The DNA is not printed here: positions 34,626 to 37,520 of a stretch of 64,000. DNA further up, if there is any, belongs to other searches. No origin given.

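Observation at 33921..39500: Eight GroEL-tail-like (Gly-Gly-Met)n tracts spread over three consecutive membrane proteins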

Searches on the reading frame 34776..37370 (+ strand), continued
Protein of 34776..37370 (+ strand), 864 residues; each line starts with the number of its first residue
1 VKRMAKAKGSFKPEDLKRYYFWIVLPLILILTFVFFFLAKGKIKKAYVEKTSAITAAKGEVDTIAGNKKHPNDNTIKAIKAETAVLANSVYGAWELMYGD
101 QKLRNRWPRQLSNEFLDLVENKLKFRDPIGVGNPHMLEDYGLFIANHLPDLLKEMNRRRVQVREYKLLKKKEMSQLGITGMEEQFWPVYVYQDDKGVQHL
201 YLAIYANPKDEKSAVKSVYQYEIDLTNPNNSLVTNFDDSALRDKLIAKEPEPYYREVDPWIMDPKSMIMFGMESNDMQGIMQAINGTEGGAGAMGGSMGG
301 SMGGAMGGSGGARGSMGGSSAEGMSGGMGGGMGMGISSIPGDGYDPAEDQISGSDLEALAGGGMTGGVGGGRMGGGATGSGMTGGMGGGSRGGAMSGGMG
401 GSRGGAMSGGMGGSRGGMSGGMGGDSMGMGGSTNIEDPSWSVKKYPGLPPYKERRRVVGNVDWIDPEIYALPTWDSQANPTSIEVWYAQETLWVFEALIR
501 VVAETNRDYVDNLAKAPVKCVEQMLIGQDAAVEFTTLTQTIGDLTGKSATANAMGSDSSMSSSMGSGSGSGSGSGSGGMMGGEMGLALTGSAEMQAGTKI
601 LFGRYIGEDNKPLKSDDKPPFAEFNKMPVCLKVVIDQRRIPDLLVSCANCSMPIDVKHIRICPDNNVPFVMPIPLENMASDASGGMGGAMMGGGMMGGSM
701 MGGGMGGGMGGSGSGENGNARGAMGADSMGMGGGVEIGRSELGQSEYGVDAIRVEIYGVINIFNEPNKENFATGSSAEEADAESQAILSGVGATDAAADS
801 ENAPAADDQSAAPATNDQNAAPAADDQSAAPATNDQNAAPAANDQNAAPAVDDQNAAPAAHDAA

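Call 45: fold_search(model_id=the predicted structure, library=pdb)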
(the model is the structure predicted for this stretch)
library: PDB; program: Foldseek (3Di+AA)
matches with E <= 10: 93; with E <= 0.001: 0
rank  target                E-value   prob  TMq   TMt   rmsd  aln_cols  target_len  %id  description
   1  8q9t_A                3.9e-01  0.06  0.05  0.04  16.5       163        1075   13  CryoEM structure of a S. Cerevisiae Ski238 complex bound to RNA (released 2023-11-29)
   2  6lad_A                5.5e-01  0.77  0.13  0.50   8.7       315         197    9  Crystal structure of Amuc_1100 from Akkermansia muciniphila (released 2020-08-05)
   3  6lad_D                8.0e-01  0.75  0.07  0.29  14.7       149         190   10  Crystal structure of Amuc_1100 from Akkermansia muciniphila (released 2020-08-05)
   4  3jc8_Oa               1.0e+00  0.60  0.07  0.28   6.7       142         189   10  Architectural model of the type IVa pilus machine in a piliated state (released 2016-03-16)
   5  4f8c_A                1.1e+00  0.03  0.05  0.12  23.8       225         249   11  Structure of the Cif:Nedd8 complex - Yersinia pseudotuberculosis Cycle Inhibiting Factor in complex with human Nedd8 (released 2012-06-20)
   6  6lad_B                1.3e+00  0.60  0.07  0.30   3.5       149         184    9  Crystal structure of Amuc_1100 from Akkermansia muciniphila (released 2020-08-05)
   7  6roi_C                1.5e+00  0.03  0.04  0.08  20.5       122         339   11  Cryo-EM structure of the partially activated Drs2p-Cdc50p (released 2019-07-03)
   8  6kny_B                1.7e+00  0.33  0.07  0.30   9.6       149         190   10  Structure of Amuc_1100 without transmembrane region from Akkermansia muciniphila (released 2020-04-15)
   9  6kny_A                1.8e+00  0.44  0.07  0.31  11.1       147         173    8  Structure of Amuc_1100 without transmembrane region from Akkermansia muciniphila (released 2020-04-15)
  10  5gzl_B                1.8e+00  0.04  0.05  0.10  15.2       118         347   14  Cyclodeaminase_PA (released 2018-01-17)
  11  1wid_MODEL_1_A        1.8e+00  0.03  0.04  0.18  13.6       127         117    9  Solution Structure of the B3 DNA-Binding Domain of RAV1 (released 2004-11-28)
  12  6c0w_K                1.8e+00  0.02  0.04  0.12  19.3       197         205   12  Cryo-EM structure of human kinetochore protein CENP-N with the centromeric nucleosome containing CENP-A (released 2018-01-17)
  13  7r5v_N                1.8e+00  0.02  0.05  0.10  20.6       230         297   10  Structure of the human CCAN CENP-A alpha-satellite complex (released 2022-04-27)
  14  6lad_C                2.0e+00  0.35  0.07  0.30   3.7       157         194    9  Crystal structure of Amuc_1100 from Akkermansia muciniphila (released 2020-08-05)
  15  7vju_A                2.0e+00  0.03  0.04  0.07  15.7       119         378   13  Crystal Structure of terephthalate dioxygenase from Comamonas testosteroni KF1 (released 2022-04-13)
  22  6laf_A                2.3e+00  0.33  0.07  0.31   5.9       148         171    9  Crystal structure of the core domain of Amuc_1100 from Akkermansia muciniphila (released 2020-08-05)
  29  6lad_E                3.0e+00  0.38  0.07  0.30   3.6       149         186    9  Crystal structure of Amuc_1100 from Akkermansia muciniphila (released 2020-08-05)
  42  6lad_F                5.3e+00  0.25  0.06  0.30   3.9       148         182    9  Crystal structure of Amuc_1100 from Akkermansia muciniphila (released 2020-08-05)
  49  2rjz_A                5.9e+00  0.16  0.07  0.40  10.0       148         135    6  Crystal structure of the type 4 fimbrial biogenesis protein PilO from Pseudomonas aeruginosa (released 2007-11-06)
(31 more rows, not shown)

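Call 59: search_protein_families(library=pfam, proteins=[L068:12413-16159:+, L006:17736-19208:+, L002:13941-14990:+, L001:14436-18515:+, L072:4464-8504:+], max_evalue=0.01)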
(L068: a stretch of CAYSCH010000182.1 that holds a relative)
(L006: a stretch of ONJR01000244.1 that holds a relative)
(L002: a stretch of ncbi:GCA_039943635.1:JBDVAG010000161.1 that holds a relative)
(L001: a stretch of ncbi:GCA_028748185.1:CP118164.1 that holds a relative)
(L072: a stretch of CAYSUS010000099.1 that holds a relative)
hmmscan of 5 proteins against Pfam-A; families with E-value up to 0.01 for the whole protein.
L068:12413-16159:+ (1249 aa): 1 family
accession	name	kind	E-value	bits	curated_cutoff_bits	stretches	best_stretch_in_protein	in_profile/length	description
PF00263.26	Secretin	-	1.4e-20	74.1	27.5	1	1032-1235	2-168/169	Bacterial type II and III secretion system protein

L006:17736-19208:+ (491 aa): 0 families

L002:13941-14990:+ (349 aa): 2 families
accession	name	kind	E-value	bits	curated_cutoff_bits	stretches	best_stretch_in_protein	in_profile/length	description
PF21694.2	DNA_pol3_delta_C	-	0.00018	21.9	27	1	217-345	3-121/121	DNA polymerase III delta subunit, C-terminal domain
PF06144.19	DNA_pol3_delta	-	0.0028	18.1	21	1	47-134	33-123/124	DNA polymerase III, delta subunit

L001:14436-18515:+ (1359 aa): 4 families
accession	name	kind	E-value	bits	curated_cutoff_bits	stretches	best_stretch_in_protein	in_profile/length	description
PF00263.26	Secretin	-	9.6e-22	77.8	27.5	1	1148-1346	5-168/169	Bacterial type II and III secretion system protein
PF13432.12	TPR_16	-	5.7e-06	27.1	32.7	0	138-165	1-28/65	Tetratricopeptide repeat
PF21637.2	DUF6856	-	0.0041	17.6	24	0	40-204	37-170/206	Family of unknown function (DUF6856)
PF08590.15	DUF1771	-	0.0074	17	28.7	0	52-85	13-46/64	Domain of unknown function (DUF1771)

L072:4464-8504:+ (1347 aa): 2 families
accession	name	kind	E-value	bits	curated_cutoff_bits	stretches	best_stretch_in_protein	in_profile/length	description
PF00263.26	Secretin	-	8.4e-22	78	27.5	1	1130-1333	2-168/169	Bacterial type II and III secretion system protein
PF07660.19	STN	-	0.0022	18.2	28.4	0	778-813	11-45/52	Secretin and TonB N terminus short domain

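Call 66: list_cluster_members(proteins=[P0121, window:34776-37370:+])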
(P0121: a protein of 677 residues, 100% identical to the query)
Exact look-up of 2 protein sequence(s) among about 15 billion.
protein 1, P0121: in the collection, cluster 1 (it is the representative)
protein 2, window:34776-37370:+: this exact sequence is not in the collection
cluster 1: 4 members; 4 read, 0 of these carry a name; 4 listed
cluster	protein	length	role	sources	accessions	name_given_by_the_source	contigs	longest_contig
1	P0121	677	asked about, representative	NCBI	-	-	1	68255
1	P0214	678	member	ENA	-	-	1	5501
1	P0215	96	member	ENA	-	-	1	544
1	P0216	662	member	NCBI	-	-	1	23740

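Call 80: search_protein_representatives(alignment_id=A1)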
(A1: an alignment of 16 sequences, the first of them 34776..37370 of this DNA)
Query: 16 sequences, 589 profile positions. Proteins with E-value up to 0.001 (for the whole library): 3633; up to 1e-10: 2671; up to 1e-30: 1328. The best 150 are listed.
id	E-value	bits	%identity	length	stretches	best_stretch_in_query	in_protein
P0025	1.4e-200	684.3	-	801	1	3-587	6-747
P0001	1.8e-188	644.3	-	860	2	171-586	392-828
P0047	1.6e-187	641.2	-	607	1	1-587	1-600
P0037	1.3e-165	568.9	-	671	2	171-559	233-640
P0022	1.9e-160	551.8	-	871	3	171-559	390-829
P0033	6.2e-158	543.5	-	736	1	3-580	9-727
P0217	1.1e-145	503.0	-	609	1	1-580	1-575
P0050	8.0e-145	500.2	-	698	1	1-583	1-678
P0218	7.6e-144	497.0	-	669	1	1-585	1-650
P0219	1.0e-140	486.6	-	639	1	1-583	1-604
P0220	9.8e-140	483.4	-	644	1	1-580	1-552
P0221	1.6e-136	472.8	-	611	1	1-583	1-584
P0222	6.6e-136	470.8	-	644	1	1-583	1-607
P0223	9.3e-136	470.3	-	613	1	1-586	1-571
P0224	1.1e-135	470.0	-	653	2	1-492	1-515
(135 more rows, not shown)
